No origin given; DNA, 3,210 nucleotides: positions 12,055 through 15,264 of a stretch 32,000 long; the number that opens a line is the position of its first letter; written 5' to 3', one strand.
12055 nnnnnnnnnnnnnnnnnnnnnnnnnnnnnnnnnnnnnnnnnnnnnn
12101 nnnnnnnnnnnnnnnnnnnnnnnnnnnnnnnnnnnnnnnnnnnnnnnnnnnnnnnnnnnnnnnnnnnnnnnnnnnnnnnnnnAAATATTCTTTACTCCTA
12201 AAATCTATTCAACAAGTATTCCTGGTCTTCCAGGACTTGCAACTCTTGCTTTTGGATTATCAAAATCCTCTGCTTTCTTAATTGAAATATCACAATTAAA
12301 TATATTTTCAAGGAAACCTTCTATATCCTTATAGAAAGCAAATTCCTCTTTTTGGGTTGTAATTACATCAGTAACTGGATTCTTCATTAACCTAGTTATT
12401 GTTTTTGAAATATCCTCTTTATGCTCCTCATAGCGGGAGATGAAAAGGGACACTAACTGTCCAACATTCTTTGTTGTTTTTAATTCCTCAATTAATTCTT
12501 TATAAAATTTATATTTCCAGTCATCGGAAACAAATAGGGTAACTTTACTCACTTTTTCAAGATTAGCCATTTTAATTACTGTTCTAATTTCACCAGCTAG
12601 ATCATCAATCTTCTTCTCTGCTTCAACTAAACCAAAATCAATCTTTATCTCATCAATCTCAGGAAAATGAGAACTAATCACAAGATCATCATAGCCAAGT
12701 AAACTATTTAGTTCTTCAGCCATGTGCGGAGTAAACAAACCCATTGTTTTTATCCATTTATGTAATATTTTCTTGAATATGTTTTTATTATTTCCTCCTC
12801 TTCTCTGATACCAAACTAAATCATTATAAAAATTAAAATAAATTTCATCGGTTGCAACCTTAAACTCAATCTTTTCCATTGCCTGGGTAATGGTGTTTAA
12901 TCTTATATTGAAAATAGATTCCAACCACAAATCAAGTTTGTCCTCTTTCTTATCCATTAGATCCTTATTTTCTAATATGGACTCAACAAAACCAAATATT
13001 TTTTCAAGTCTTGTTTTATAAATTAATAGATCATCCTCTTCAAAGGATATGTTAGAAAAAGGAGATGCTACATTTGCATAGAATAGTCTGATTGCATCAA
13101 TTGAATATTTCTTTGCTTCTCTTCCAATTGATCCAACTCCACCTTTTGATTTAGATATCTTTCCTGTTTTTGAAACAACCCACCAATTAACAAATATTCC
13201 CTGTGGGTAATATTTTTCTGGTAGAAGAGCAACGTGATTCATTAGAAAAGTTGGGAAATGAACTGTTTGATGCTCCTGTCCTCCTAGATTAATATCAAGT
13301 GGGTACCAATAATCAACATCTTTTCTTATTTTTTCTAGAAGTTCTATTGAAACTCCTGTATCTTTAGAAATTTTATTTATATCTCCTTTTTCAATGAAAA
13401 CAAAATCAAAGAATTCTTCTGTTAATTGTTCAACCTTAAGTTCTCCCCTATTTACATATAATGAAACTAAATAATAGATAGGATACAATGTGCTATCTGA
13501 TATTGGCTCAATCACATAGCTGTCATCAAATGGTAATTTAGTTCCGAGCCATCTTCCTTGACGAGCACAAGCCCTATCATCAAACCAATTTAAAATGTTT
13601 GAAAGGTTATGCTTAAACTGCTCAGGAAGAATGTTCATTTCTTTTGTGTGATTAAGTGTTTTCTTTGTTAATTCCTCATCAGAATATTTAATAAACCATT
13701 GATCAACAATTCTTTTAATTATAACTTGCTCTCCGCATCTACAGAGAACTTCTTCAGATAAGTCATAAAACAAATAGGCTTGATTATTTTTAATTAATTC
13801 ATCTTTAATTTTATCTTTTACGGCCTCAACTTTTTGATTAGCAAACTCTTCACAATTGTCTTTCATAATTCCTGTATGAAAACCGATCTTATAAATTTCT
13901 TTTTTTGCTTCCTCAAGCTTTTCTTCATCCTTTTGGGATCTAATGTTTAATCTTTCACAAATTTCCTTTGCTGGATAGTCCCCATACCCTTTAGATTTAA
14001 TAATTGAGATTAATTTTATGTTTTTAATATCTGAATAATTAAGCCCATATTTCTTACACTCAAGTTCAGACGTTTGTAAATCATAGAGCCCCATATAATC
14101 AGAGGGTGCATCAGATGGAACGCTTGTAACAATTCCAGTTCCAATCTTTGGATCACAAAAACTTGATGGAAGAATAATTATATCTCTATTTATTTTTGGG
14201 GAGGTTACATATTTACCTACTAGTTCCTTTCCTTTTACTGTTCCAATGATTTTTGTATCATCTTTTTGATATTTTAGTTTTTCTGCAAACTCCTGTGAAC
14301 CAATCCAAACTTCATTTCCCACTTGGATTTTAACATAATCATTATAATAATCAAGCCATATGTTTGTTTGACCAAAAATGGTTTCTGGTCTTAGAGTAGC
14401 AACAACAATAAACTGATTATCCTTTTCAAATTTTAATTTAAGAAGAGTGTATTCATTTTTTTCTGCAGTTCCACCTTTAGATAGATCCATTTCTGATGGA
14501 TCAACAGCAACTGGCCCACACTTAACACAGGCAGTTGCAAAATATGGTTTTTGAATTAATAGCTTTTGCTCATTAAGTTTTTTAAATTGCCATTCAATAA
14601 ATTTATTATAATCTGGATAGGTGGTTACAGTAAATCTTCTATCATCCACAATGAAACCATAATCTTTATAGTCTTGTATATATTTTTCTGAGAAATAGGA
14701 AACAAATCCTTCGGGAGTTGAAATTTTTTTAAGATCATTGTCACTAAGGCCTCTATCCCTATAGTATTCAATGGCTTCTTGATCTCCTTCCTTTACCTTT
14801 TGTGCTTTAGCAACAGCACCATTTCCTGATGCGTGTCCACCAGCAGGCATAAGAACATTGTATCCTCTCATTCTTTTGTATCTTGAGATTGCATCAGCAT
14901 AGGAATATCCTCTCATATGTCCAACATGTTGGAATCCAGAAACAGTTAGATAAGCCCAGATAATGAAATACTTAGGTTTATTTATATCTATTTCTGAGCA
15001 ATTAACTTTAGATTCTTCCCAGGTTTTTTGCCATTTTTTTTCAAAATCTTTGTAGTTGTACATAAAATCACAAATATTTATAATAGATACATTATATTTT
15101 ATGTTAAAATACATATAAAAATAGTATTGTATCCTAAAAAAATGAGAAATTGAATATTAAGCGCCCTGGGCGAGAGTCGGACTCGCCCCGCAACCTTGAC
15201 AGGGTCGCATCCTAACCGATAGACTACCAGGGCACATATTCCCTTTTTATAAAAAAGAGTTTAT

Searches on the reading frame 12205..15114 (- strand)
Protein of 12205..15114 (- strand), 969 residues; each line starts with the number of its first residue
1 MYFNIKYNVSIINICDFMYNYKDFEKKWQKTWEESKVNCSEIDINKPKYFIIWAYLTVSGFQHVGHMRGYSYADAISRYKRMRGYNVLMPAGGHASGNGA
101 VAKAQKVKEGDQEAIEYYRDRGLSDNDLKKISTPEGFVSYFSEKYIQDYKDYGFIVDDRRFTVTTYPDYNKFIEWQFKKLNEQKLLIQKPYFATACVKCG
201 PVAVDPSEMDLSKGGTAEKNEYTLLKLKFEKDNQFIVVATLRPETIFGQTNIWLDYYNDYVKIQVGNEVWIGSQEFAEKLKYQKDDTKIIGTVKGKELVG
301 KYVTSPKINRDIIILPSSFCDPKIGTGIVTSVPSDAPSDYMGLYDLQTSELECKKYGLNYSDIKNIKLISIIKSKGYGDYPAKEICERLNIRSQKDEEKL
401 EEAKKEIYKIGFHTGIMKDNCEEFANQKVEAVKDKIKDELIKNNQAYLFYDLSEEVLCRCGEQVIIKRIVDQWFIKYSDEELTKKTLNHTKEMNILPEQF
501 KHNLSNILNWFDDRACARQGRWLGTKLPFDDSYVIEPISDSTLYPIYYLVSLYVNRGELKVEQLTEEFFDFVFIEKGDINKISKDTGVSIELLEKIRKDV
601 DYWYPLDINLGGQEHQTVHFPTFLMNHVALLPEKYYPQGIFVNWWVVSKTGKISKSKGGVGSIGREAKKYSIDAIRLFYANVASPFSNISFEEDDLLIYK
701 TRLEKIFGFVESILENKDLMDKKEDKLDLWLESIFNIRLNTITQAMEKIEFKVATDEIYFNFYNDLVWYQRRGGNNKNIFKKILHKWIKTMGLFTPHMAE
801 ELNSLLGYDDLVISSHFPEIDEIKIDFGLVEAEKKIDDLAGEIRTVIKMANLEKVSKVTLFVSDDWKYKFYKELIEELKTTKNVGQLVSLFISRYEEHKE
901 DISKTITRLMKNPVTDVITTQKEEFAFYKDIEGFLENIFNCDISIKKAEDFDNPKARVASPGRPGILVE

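Call 8: search_protein_families(library=pfam, proteins=[window:12205-15114:-], max_evalue=0.01)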
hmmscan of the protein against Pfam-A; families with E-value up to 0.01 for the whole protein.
window:12205-15114:- (969 aa): 4 families
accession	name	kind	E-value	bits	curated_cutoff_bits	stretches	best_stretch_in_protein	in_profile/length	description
PF00133.28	tRNA-synt_1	-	4.3e-22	78.9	22.7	1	27-688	1-410/414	tRNA synthetases class I (I, L, M and V)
PF08264.19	Anticodon_1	-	2.2e-15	57.3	25.1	1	728-855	1-144/148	Anticodon-binding domain of tRNA ligase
PF09334.17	tRNA-synt_1g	-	1.6e-12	47.4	20.1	2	54-120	6-72/391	tRNA synthetases class I (M)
PF13603.12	tRNA-synt_1_2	-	6.5e-05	22.9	25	1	225-340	12-126/185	Leucyl-tRNA synthetase, editing domain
